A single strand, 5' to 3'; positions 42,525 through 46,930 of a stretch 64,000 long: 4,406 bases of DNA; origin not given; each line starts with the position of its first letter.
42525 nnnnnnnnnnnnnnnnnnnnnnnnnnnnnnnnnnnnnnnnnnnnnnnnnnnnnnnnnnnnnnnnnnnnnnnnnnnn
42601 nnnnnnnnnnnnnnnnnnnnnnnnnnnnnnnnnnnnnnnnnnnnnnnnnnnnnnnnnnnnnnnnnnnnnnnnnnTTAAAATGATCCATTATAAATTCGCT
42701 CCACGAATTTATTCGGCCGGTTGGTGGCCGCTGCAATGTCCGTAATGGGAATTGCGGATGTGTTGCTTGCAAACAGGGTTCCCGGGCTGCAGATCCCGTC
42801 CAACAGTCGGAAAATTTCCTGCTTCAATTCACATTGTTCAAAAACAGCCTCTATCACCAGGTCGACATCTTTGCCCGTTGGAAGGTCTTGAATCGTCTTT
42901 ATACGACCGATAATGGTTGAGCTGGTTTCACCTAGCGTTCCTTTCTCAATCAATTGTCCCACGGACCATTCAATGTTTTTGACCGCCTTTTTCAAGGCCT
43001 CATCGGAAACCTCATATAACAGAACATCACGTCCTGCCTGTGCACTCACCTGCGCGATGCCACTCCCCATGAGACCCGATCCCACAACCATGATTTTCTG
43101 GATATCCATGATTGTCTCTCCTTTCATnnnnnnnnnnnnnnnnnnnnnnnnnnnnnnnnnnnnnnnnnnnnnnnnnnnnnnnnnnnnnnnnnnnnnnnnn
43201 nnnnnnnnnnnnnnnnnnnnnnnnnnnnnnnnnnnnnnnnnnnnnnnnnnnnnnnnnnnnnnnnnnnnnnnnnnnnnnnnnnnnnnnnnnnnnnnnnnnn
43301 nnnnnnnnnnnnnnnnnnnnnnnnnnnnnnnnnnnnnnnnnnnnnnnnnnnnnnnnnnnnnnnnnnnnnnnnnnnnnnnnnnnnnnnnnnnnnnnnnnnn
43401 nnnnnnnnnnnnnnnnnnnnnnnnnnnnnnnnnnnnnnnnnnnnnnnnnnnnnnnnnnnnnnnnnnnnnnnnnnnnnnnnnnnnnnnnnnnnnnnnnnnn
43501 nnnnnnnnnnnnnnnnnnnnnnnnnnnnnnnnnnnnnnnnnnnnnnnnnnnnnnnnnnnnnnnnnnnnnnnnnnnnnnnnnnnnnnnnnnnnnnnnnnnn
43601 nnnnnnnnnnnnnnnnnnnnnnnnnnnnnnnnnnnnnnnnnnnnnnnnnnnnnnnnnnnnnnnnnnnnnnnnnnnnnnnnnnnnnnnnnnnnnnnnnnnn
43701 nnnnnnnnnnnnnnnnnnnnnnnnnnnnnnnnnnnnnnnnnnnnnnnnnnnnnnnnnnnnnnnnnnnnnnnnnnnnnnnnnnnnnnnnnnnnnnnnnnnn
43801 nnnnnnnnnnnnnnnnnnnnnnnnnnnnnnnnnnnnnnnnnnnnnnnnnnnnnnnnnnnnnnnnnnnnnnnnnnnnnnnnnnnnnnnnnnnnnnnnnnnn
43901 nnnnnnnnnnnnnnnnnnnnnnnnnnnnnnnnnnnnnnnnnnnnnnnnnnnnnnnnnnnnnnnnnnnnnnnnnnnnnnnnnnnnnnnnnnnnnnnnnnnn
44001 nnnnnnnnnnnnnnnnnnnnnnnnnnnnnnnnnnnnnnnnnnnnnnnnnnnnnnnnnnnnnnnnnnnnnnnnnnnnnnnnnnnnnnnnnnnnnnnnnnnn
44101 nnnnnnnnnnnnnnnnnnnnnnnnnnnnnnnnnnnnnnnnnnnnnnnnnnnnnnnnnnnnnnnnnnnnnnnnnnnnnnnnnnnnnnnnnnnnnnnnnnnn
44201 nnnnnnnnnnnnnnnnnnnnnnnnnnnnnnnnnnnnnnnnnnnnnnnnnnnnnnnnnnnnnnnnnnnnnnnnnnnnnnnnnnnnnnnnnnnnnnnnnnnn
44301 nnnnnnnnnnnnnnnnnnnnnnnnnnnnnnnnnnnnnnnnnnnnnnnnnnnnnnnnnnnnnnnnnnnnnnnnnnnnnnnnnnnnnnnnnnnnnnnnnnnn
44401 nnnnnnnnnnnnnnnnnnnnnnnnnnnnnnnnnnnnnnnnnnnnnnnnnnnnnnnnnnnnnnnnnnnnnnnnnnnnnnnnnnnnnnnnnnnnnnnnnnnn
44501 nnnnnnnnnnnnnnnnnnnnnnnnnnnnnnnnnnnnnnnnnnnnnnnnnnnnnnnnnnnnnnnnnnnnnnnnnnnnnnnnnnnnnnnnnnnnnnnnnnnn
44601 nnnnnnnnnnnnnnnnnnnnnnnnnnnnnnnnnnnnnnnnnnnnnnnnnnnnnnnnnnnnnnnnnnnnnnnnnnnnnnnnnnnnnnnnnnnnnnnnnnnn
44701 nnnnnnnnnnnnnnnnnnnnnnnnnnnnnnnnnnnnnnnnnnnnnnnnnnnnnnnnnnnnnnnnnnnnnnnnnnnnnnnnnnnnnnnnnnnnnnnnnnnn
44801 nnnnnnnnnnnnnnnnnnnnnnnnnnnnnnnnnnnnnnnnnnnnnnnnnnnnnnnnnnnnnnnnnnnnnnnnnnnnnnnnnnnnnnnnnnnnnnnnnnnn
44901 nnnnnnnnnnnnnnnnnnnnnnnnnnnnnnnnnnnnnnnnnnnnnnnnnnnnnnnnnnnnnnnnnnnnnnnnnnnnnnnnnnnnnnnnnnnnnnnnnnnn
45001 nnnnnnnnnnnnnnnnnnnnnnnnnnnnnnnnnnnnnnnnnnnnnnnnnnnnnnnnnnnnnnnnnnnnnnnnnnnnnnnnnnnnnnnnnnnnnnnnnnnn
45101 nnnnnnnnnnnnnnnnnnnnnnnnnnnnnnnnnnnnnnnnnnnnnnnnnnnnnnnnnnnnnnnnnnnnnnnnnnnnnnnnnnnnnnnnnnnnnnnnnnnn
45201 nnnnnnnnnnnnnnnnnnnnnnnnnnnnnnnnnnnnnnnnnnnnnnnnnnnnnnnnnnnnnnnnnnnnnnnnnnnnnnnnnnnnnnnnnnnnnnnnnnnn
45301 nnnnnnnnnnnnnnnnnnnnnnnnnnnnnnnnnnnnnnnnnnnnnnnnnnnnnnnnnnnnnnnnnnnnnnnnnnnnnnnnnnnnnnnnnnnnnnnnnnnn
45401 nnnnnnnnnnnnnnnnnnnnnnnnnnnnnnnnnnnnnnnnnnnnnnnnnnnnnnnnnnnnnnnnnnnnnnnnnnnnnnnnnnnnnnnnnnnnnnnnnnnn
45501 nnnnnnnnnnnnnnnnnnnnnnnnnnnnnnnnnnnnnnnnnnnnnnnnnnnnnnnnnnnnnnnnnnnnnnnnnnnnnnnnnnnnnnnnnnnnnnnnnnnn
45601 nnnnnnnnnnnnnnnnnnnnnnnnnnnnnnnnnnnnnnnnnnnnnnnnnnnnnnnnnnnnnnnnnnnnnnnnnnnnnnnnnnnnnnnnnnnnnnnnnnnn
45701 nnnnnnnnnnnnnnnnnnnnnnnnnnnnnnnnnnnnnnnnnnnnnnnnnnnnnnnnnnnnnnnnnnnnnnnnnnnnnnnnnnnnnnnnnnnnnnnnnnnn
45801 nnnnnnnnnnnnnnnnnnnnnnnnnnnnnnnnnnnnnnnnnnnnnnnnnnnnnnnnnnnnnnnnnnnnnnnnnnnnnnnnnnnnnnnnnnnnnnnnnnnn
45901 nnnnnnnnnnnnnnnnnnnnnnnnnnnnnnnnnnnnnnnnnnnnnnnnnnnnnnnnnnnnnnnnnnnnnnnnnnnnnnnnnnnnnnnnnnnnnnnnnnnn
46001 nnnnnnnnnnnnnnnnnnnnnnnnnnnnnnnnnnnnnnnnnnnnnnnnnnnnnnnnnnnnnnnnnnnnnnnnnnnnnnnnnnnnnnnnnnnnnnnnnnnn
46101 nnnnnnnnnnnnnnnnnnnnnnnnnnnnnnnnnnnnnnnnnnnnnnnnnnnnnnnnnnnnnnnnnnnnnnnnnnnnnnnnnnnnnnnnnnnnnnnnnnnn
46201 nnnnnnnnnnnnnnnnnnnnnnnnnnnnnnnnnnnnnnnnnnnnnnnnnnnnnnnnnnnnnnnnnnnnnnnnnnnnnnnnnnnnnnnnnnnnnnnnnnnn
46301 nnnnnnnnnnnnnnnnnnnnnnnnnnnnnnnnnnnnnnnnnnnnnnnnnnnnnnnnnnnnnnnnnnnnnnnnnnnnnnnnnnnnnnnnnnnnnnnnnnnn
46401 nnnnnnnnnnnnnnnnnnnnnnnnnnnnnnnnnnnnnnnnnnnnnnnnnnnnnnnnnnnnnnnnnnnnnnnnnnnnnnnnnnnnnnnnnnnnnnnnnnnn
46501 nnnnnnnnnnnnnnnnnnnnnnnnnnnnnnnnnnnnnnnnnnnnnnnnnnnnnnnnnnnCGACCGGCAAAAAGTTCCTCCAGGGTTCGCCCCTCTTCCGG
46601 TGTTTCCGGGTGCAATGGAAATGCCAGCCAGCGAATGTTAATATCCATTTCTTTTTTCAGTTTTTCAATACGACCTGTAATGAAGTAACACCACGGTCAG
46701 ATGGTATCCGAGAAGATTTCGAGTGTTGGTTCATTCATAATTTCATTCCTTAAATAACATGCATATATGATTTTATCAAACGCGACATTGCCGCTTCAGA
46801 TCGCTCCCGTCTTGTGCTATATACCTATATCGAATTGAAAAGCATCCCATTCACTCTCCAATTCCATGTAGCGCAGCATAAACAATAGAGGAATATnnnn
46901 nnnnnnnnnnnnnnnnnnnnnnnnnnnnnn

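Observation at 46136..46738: DsbA/FrnE-like oxidoreductase with a U-P-W-C redox motif: second candidate selenoprotein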

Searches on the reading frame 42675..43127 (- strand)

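Call 41: search_protein_families(library=pfam, proteins=[window:42675-43127:-], max_evalue=0.001)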
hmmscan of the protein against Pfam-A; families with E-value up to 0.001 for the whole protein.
window:42675-43127:- (150 aa): 3 families
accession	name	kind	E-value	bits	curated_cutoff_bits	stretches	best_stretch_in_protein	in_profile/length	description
PF02737.24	3HCDH_N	-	9.4e-41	140.1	22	1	11-142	1-133/180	3-hydroxyacyl-CoA dehydrogenase, NAD binding domain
PF03446.21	NAD_binding_2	-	1.9e-05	25.2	21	1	11-100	1-84/161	NAD binding domain of 6-phosphogluconate dehydrogenase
PF13450.12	NAD_binding_8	-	0.00068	20.3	21.9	0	14-41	1-28/68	NAD(P)-binding Rossmann-like domain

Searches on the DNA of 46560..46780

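Call 61: search_rna_families(source=window, start=46560, end=46780, threshold=evalue, max_evalue=10, show_alignments=2)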
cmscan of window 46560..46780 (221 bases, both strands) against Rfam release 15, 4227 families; matches with E-value up to 10: 0.
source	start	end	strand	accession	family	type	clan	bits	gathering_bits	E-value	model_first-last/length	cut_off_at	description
